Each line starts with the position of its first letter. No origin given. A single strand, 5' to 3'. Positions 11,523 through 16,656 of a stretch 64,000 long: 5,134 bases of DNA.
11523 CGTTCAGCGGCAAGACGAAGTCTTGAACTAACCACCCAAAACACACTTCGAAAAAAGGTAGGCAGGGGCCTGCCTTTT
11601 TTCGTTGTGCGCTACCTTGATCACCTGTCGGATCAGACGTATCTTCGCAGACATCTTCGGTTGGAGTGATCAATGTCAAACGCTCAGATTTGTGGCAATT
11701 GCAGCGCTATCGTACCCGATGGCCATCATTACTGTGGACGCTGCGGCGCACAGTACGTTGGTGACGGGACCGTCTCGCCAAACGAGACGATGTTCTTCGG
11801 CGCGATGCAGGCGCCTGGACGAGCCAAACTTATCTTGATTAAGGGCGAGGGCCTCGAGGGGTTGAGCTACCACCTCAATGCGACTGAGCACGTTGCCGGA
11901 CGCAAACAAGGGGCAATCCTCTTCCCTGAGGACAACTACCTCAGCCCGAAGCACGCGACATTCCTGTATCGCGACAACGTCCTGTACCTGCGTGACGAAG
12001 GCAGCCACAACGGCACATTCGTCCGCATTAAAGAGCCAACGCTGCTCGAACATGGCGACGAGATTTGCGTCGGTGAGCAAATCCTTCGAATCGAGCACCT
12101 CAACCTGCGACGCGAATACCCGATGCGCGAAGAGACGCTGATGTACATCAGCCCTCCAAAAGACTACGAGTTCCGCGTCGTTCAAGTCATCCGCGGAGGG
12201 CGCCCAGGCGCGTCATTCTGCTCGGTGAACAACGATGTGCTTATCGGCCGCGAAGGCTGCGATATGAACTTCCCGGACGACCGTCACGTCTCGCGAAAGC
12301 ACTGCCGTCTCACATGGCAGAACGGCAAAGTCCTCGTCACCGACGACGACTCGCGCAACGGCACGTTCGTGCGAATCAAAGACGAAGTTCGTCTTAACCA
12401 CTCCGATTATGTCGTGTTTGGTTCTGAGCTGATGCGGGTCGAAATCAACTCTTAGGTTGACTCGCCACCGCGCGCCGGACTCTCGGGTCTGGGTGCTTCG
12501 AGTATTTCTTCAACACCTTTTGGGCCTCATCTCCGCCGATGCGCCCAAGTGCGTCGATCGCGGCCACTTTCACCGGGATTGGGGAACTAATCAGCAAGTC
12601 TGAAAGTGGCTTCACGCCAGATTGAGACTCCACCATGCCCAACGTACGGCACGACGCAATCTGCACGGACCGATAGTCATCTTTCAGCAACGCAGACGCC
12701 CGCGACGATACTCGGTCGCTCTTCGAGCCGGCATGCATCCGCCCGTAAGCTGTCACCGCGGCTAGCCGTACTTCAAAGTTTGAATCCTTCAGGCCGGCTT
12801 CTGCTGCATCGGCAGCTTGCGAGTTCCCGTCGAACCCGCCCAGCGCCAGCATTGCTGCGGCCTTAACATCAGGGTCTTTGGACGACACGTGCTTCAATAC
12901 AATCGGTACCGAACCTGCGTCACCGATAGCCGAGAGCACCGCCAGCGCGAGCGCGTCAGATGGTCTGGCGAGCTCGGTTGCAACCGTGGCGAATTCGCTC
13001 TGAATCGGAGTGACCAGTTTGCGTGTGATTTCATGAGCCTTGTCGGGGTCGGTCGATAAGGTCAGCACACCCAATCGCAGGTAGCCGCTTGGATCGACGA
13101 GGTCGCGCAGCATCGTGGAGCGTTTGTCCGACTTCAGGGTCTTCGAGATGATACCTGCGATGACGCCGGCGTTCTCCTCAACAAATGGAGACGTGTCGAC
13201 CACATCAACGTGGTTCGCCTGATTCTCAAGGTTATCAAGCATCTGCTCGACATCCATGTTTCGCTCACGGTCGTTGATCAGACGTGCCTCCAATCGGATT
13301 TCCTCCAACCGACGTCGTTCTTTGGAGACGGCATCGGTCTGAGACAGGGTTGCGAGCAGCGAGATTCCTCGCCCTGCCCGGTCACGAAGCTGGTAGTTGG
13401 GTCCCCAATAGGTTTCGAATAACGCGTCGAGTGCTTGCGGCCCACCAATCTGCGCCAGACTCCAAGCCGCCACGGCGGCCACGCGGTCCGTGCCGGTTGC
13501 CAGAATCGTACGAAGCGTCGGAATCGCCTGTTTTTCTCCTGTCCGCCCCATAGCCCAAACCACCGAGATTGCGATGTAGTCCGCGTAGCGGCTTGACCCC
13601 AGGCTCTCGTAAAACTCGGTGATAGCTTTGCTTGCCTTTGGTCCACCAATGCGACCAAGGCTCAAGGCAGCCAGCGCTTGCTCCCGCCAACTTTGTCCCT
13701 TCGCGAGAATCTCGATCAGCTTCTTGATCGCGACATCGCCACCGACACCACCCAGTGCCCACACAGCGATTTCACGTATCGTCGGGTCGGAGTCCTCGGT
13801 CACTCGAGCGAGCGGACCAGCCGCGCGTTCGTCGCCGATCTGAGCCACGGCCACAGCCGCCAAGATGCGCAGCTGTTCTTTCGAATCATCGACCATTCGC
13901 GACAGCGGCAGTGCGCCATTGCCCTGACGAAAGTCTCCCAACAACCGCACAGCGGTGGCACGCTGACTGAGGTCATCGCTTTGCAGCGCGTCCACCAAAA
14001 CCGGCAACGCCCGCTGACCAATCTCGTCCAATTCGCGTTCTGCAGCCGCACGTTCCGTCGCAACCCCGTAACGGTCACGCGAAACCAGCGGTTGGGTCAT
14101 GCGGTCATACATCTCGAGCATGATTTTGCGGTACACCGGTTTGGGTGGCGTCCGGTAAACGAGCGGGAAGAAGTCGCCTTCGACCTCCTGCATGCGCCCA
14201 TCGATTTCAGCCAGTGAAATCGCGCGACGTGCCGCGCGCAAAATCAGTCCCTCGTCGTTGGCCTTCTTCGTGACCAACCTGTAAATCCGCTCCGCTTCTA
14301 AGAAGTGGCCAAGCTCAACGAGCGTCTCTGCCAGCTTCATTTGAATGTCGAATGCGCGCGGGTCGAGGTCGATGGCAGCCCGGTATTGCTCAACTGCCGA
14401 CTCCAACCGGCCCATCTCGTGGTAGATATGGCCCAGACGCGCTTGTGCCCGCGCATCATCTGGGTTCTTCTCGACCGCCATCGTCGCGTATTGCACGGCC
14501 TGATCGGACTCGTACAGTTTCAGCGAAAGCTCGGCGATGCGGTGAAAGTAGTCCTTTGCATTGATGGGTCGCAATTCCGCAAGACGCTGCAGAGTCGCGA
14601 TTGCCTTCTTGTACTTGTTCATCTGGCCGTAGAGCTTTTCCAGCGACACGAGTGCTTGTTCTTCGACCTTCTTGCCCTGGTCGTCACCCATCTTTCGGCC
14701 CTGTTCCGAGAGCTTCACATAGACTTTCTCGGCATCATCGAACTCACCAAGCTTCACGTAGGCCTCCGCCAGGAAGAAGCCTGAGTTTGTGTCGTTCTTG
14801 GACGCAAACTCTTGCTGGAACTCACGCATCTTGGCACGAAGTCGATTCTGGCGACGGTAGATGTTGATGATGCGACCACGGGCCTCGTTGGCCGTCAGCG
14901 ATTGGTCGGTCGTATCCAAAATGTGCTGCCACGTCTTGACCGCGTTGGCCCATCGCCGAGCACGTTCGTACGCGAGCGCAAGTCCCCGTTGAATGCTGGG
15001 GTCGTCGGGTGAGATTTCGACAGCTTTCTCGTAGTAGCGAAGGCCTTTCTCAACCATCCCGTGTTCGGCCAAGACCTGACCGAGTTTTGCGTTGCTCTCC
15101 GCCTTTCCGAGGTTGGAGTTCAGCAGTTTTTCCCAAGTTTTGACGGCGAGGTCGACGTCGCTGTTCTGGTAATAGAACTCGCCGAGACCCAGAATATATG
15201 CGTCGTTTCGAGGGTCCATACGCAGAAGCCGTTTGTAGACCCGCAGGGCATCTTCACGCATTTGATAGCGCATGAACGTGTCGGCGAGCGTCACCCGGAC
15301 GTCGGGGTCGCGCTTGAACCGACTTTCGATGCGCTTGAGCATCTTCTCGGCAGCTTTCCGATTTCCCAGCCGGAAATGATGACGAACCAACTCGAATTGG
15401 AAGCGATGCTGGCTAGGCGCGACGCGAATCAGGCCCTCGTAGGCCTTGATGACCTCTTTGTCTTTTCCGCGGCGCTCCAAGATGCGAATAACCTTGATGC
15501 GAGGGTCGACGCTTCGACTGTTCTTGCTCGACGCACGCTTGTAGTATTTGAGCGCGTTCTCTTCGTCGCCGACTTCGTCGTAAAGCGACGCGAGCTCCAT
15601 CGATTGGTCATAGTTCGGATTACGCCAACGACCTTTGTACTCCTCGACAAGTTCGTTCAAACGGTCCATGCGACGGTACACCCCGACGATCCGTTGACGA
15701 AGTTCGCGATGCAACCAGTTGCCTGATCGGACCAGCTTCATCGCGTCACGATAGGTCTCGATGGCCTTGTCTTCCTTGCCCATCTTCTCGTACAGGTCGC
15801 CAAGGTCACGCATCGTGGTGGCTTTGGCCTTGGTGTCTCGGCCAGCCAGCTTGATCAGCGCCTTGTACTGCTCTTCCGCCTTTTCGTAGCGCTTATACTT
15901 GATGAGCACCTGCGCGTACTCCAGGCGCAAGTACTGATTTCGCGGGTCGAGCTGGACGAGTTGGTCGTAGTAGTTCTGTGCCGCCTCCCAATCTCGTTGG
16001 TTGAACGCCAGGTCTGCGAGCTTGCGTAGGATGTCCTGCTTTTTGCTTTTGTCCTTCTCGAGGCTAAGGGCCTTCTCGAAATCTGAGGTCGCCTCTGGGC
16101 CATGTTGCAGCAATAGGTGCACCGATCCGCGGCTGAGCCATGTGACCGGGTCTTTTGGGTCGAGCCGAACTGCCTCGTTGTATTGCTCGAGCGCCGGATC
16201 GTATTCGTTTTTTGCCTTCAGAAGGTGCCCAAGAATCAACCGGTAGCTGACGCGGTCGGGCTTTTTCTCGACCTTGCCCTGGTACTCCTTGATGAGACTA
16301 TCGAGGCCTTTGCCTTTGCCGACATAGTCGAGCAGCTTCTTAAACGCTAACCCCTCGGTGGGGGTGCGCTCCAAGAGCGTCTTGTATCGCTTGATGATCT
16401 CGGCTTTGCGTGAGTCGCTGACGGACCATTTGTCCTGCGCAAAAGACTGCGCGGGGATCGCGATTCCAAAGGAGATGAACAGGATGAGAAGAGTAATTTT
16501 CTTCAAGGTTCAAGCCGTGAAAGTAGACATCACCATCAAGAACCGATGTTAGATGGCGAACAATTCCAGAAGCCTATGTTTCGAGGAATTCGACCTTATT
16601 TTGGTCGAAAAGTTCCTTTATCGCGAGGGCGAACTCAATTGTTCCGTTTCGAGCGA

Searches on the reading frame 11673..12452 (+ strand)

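Call 12: search_protein_families(library=pfam, proteins=[window:11673-12452:+], max_evalue=0.001)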
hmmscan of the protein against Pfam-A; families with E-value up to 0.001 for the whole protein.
window:11673-12452:+ (260 aa): 3 families
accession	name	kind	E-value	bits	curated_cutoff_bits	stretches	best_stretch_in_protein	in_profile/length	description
PF00498.31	FHA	-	1.9e-27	95.9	20.7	2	189-250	1-67/67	FHA domain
PF16697.10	Yop-YscD_cpl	-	1.7e-13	51.1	33.2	2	172-250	2-84/94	Inner membrane component of T3SS, cytoplasmic domain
PF13240.11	Zn_Ribbon_1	-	0.0006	20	25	0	7-26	2-21/23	zinc-ribbon domain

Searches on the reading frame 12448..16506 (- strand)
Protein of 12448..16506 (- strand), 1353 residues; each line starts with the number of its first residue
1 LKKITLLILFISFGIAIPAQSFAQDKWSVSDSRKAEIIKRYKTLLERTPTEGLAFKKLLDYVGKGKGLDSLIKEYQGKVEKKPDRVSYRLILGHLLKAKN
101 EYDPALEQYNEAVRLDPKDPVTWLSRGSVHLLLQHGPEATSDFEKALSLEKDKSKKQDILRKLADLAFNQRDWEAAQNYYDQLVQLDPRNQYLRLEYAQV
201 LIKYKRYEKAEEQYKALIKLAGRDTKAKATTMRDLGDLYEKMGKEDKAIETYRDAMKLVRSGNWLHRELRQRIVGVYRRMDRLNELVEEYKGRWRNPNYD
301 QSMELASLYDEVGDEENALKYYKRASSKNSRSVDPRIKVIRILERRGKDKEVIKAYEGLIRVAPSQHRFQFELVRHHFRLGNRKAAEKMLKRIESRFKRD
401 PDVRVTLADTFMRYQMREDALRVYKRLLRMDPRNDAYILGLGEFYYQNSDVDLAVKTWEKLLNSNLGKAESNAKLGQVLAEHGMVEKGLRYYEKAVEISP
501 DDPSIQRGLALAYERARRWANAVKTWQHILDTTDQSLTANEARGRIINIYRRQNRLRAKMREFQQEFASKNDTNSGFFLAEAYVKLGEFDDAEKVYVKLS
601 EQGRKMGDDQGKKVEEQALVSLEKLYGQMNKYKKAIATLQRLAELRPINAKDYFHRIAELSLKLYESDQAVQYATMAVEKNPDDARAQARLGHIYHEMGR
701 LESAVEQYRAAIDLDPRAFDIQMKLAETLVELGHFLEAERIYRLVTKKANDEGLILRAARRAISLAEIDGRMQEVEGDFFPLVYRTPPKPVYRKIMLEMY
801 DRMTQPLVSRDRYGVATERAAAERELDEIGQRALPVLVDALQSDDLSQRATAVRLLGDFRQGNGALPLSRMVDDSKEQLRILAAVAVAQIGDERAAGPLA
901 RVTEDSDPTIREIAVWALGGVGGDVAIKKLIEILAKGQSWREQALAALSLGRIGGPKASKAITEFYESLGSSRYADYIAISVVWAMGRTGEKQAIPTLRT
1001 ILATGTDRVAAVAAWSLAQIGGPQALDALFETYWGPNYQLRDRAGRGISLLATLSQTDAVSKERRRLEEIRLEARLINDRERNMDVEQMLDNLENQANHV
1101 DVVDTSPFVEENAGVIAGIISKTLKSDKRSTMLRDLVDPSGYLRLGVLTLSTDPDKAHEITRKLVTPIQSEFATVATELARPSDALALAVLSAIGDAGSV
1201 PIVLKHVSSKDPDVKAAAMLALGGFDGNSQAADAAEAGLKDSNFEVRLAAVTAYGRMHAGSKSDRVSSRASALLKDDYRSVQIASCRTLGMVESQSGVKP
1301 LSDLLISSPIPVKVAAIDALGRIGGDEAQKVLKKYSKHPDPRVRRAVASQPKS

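Call 12: search_protein_families(library=pfam, proteins=[window:12448-16506:-], max_evalue=0.001)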
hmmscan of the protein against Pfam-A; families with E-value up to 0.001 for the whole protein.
window:12448-16506:- (1353 aa): 32 families (the best 25 are shown)
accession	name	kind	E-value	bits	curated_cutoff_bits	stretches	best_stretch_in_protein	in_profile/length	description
PF07719.23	TPR_2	-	8.5e-46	150.7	27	2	685-717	1-33/34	Tetratricopeptide repeat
PF13646.12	HEAT_2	-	1.1e-44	151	27.7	4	868-950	5-87/88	HEAT repeats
PF13428.12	TPR_14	-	4.8e-44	144.7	23.5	0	159-200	3-44/44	Tetratricopeptide repeat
PF14559.12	TPR_19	-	1.4e-43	147.5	25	3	170-227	4-61/68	Tetratricopeptide repeat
PF00515.34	TPR_1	-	5.7e-36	121.3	27.8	2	685-716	1-32/34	Tetratricopeptide repeat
PF13181.12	TPR_8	-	1.7e-35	118.5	25.7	1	685-716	1-32/34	Tetratricopeptide repeat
PF13432.12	TPR_16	-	2.6e-34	117.7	32.7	4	162-221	2-61/65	Tetratricopeptide repeat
PF13414.12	TPR_11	-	4.4e-34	116.3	26.8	3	692-733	1-42/42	TPR repeat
PF13424.12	TPR_12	-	4.1e-32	110.7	30.1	1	196-260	8-76/77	Tetratricopeptide repeat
PF13176.12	TPR_7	-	1.1e-23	81.7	27.9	0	578-608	4-34/36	Tetratricopeptide repeat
PF13431.12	TPR_17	-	1.5e-22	78.4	24.4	0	676-705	4-33/34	Tetratricopeptide repeat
PF13371.12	TPR_9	-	3.3e-22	78.7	35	2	166-232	4-70/73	Tetratricopeptide repeat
PF23914.1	TPR_CcmH_CycH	-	3.1e-21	76.3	42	2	116-225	46-155/158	Cytochrome c-type biogenesis protein H TPR domain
PF02985.28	HEAT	-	4.1e-15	54.9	23.5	0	1200-1224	2-26/31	HEAT repeat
PF24575.1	TPR_Slam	-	7.9e-14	52.4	35.2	1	162-213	50-103/104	Surface lipoprotein assembly modifier, N-terminal TPR repeats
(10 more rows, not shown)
